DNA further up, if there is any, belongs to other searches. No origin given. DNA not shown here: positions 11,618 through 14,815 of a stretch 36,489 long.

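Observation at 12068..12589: Isoleucyl-tRNA synthetase with an in-frame YjcF/ElaA-type GNAT acetyltransferase domain inserted between the catalytic core and the anticodon-binding domain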

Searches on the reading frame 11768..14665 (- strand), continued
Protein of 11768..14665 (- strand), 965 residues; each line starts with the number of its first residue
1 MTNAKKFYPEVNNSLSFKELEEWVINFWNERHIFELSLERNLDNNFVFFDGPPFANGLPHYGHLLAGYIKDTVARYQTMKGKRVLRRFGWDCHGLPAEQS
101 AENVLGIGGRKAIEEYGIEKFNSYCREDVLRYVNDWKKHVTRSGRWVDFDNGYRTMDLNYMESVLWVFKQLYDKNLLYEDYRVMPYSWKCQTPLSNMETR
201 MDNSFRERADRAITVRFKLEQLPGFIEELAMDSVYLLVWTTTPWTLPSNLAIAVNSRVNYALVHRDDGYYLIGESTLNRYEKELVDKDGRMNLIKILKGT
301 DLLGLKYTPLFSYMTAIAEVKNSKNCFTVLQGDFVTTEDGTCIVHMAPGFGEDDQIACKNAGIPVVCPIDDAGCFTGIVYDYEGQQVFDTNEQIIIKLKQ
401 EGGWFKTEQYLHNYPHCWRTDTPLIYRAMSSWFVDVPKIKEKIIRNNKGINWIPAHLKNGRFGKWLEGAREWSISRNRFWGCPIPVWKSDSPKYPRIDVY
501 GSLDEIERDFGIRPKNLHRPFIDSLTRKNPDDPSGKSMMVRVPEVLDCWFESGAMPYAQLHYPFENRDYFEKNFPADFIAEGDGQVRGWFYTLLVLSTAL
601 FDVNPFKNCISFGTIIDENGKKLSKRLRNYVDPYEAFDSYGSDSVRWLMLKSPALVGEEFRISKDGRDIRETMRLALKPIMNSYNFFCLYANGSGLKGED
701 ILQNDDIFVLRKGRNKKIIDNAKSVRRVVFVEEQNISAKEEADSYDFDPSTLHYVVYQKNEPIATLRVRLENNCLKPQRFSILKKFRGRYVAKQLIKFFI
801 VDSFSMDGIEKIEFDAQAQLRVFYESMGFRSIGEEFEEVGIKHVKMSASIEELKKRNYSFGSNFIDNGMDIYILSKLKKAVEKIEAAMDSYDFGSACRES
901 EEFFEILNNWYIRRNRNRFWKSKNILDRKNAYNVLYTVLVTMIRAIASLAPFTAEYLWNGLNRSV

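Call 39: predict_structure(alignment_id=A2)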
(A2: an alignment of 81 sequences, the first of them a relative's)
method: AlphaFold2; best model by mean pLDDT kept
length: 965 residues; sequences in the alignment: 81
mean_pLDDT: 86.6   pTM: 0.77
mean pLDDT of the five models: 86.6, 86.1, 85.4, 84.5, 84.0
residues with pLDDT >= 90: 504; 70-90: 378; 50-70: 69; < 50: 14
segments of 3 or more residues with pLDDT < 50: 197-203
pLDDT, mean of each block of 10 residues (from residue 1): 71 89 94 86 82 62 90 94 80 65 81 82 77 80 83 65 86 94 86 61 67 95 74 90 95 97 90 94 88 93 95 92 94 91 95 92 93 94 95 95 93 79 87 92 94 86 87 72 83 92 93 80 90 93 68 51 65 84 80 89 90 90 82 92 96 92 94 96 95 88 73 90 93 87 87 88 93 94 86 87 88 93 93 88 94 81 75 92 96 96 96 88 80 94 97 96 74
secondary structure, 60 per line:
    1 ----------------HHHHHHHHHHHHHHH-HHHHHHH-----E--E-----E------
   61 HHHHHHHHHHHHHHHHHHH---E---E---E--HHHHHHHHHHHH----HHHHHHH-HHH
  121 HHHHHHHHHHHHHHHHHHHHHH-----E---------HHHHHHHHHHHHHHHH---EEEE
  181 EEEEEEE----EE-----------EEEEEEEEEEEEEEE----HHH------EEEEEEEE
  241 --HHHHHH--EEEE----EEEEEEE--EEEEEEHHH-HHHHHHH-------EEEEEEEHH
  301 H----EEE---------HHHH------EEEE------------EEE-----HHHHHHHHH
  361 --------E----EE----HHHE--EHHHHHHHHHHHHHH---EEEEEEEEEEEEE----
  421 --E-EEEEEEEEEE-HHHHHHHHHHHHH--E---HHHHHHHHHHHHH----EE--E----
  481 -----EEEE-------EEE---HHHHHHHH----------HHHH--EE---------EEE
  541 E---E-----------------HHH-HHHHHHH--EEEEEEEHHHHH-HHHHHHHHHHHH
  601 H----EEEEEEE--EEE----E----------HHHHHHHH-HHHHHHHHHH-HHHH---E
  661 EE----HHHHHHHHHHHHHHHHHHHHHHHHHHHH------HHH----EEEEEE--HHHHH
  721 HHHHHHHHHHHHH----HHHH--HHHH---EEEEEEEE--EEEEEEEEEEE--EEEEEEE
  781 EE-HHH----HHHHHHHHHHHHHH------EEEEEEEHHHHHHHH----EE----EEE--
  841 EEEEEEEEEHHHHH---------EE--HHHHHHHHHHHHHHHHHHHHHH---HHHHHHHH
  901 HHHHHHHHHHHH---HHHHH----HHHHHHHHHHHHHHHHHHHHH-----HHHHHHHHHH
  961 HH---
elements in order (helices of 4 or more, strands of 3 or more residues): H17-31 H33-39 H61-79 H94-105 H110-116 H118-142 H158-173 E177-187 E205-219 E233-240 H243-248 E251-254 E259-265 E268-273 H278-284 E292-298 E306-308 H318-321 E328-331 E344-346 H352-360 H387-400 E404-416 E425-434 H436-448 H455-467 E486-489 E497-499 H503-510 H521-524 E538-541 H567-573 E576-582 H583-587 H589-601 E606-612 E615-617 H633-640 H642-651 H653-656 E660-662 H667-694 E708-713 H716-733 H738-741 H744-747 E751-758 E761-771 E774-782 H791-804 E811-817 H818-825 E836-838 E841-849 H850-854 H868-889 H893-912 H916-920 H925-945 H951-962

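Call 48: fold_search(model_id=the predicted structure, library=pdb)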
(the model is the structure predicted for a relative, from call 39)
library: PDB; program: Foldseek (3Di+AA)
matches with E <= 10: 1203; with E <= 0.001: 558
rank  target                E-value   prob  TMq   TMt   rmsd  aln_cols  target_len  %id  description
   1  7d5c                  1.4e-59  1.00  0.70  0.74   7.4       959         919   34  IleRS in complex with a tRNA site inhibitor (released 2021-02-24)
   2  9wqt                  5.2e-59  1.00  0.70  0.74   7.4       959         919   35  Crystal structure of Saccharomyces cerevisiae isoleucyl-tRNA synthetase in complex with reveromycin A and isoleucine (released 2026-04-08)
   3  8wnd_A                7.1e-59  1.00  0.70  0.64   8.0       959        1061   35  Crystal structure of Saccharomyces cerevisiae isoleucyl-tRNA synthetase in complex with tRNA(Ile) and isoleucine (released 2024-10-09)
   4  8c8v                  2.3e-58  1.00  0.68  0.63   6.8       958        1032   32  Priestia megaterium mupirocin-resistant isoleucyl-tRNA synthetase 2 with a fully-resolved C-terminal tRNA-binding domain (released 2023-08-16)
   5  8c8w                  4.4e-58  1.00  0.68  0.64   5.2       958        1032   31  Priestia megaterium mupirocin hyper-resistant HIGH motif mutant of type 2 isoleucyl-tRNA synthetase complexed with an is (released 2023-08-16)
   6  8z1p_A                4.4e-58  1.00  0.66  0.61   8.5       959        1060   35  Crystal structure of Saccharomyces cerevisiae isoleucyl-tRNA synthetase in complex with a mimic tRNA(Met) and isoleuci (released 2024-12-18)
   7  8c9d                  8.0e-58  1.00  0.67  0.63   7.7       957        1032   31  Priestia megaterium W130Q mutant of type 2 isoleucyl-tRNA synthetase complexed with an isoleucyl-adenylate analogue (released 2023-08-16)
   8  9wqs                  2.9e-57  1.00  0.69  0.73   7.9       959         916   34  Crystal structure of Saccharomyces cerevisiae isoleucyl-tRNA synthetase in complex with reveromycin A and isoleucine (released 2026-04-08)
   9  6ldk                  2.8e-56  1.00  0.64  0.75   8.7       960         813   33  Isoleucyl-tRNA synthetase from Candida albicans complexed with a isoleucyl-adenylate (released 2020-11-04)
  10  8c8u                  1.1e-55  1.00  0.70  0.66   5.5       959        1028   32  Priestia megaterium mupirocin-resistant isoleucyl-tRNA synthetase 2 complexed with mupirocin (released 2023-08-23)
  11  8wnd_B                6.5e-55  1.00  0.68  0.70   8.1       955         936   34  Crystal structure of Saccharomyces cerevisiae isoleucyl-tRNA synthetase in complex with tRNA(Ile) and isoleucine (released 2024-10-09)
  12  1ile                  4.2e-54  1.00  0.69  0.81   5.9       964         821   32  ISOLEUCYL-TRNA SYNTHETASE (released 1999-04-13)
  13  8c9f                  1.4e-42  1.00  0.64  0.67   8.2       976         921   22  Priestia megaterium inactive HIGH motif mutant of type1 isoleucyl-tRNA synthetase complexed with an isoleucyl-adenylate  (released 2023-08-16)
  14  8c9e                  5.5e-42  1.00  0.63  0.66   8.1       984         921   22  Priestia megaterium mupirocin-sensitive isoleucyl-tRNA synthetase 1 complexed with an isoleucyl-adenylate analogue (released 2023-08-16)
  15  8wnj                  2.0e-40  1.00  0.62  0.65   7.0       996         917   22  Crystal structure of H. pylori isoleucyl-tRNA synthetase (HpIleRS) in complex with Ile-AMP (released 2024-02-14)
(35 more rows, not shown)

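Call 49: search_solved_structures(query=window:11768-14665:-, max_evalue=1e-20, show_alignments=1)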
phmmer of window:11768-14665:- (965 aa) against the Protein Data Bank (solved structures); distinct sequences matched with E-value up to 1e-20: 20.
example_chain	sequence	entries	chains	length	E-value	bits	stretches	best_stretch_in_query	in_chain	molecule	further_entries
9w01_B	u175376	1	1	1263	4.2e-200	670.4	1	10-688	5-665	Isoleucine--tRNA ligase, cytoplasmic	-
9wqs_A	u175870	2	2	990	1.1e-193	649.2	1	10-687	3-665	Isoleucine--tRNA ligase, cytoplasmic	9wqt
7d5c_A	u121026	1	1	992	1.1e-193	649.2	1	10-687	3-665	Isoleucine--tRNA ligase, cytoplasmic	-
8wnd_A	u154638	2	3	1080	1.4e-193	648.7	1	10-687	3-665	isoleucine--tRNA ligase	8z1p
6ldk_A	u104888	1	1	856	1.3e-185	622.3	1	14-687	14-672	Isoleucine--tRNA ligase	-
1ile_A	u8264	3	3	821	4.2e-183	614.1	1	15-692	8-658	ISOLEUCYL-TRNA SYNTHETASE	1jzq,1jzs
8c8u_A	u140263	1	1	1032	4.5e-180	604.1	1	10-699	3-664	Isoleucine--tRNA ligase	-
8c8v_A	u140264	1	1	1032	4.5e-180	604.1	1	10-699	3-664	Isoleucine--tRNA ligase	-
8c9d_A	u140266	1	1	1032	1.5e-178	599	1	10-699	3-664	Isoleucine--tRNA ligase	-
8c8w_A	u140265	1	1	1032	2.3e-177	595.1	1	10-699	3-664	Isoleucine--tRNA ligase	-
8c9e_A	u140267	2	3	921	1e-93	318.2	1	26-648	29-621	Isoleucine--tRNA ligase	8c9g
1ffy_A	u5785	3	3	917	1.8e-92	314.1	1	24-680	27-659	ISOLEUCYL-TRNA SYNTHETASE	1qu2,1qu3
8c9f_A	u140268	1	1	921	3e-91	310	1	26-648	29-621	Isoleucine--tRNA ligase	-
8wnf_A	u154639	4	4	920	3.4e-76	260.2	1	26-648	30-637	Isoleucine--tRNA ligase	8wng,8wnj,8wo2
8wni_A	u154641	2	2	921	3.4e-76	260.2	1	26-648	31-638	Isoleucine--tRNA ligase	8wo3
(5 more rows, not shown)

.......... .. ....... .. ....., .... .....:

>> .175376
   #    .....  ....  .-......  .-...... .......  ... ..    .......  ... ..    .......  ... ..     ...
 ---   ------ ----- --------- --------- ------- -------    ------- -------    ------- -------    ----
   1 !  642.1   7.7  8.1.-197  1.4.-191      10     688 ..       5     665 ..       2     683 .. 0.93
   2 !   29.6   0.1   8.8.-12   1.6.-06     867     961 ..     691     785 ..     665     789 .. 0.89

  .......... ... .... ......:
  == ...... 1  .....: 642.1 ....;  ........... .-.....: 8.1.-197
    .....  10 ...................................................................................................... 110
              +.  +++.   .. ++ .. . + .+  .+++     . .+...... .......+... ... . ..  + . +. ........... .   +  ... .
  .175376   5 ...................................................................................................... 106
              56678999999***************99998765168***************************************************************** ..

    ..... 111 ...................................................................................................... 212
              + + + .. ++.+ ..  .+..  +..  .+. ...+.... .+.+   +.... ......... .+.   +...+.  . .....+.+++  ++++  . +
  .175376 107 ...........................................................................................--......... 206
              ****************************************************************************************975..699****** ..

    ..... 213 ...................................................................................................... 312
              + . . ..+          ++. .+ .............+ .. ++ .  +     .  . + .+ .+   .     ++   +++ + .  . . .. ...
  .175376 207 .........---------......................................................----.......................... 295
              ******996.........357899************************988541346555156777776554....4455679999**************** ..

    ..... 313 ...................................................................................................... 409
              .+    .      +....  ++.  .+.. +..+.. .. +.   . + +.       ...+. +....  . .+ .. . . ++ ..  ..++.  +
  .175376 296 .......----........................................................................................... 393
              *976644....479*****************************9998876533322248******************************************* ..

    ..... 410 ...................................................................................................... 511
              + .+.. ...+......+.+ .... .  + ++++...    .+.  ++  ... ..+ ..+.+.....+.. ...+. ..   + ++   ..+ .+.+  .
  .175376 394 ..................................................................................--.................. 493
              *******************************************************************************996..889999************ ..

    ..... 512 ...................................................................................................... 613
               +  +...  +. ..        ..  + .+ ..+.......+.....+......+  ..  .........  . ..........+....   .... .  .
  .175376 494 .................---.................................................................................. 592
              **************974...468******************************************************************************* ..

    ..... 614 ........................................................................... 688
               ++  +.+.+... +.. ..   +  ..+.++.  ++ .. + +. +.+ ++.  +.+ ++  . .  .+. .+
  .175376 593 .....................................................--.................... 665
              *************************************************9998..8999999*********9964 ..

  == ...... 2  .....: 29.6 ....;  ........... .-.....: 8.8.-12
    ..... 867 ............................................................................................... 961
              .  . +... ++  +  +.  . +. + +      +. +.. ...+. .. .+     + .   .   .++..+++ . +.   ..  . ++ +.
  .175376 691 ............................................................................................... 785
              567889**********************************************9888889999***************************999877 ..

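Call 50: find_encoding_contigs(protein=P0002, flank=3000, max_places=2)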
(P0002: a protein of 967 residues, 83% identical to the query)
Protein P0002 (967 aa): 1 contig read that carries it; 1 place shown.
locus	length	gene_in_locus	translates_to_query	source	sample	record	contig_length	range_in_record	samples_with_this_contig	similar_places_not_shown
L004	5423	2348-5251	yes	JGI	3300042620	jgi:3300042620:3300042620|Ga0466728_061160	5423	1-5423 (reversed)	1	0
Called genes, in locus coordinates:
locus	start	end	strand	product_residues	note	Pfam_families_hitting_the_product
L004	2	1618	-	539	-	?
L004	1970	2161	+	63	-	-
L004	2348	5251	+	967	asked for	PF00133:tRNA-synt_1, PF09334:tRNA-synt_1g, PF13673:Acetyltransf_10, PF21926:FeeM (faint), PF13508:Acetyltransf_7 (weak), PF08264:Anticodon_1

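Call 51: find_encoding_contigs(protein=P0003, flank=3000, max_places=2)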
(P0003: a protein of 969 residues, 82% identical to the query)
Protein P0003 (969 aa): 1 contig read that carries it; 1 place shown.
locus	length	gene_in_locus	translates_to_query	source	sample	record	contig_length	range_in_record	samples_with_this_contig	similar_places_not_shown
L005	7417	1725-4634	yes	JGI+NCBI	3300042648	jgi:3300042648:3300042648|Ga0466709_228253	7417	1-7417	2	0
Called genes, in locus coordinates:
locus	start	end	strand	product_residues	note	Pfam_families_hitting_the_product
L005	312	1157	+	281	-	PF09931:Phage_phiJL001_Gp84_N, PF09356:Phage_BR0599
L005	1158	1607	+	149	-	-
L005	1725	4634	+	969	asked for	PF00133:tRNA-synt_1, PF09334:tRNA-synt_1g, PF13673:Acetyltransf_10, PF13508:Acetyltransf_7, PF08264:Anticodon_1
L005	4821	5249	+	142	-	PF13411:MerR_1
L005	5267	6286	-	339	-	PF13177:DNA_pol3_delta2, PF00004:AAA (weak)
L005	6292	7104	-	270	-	-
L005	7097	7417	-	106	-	PF02556:SecB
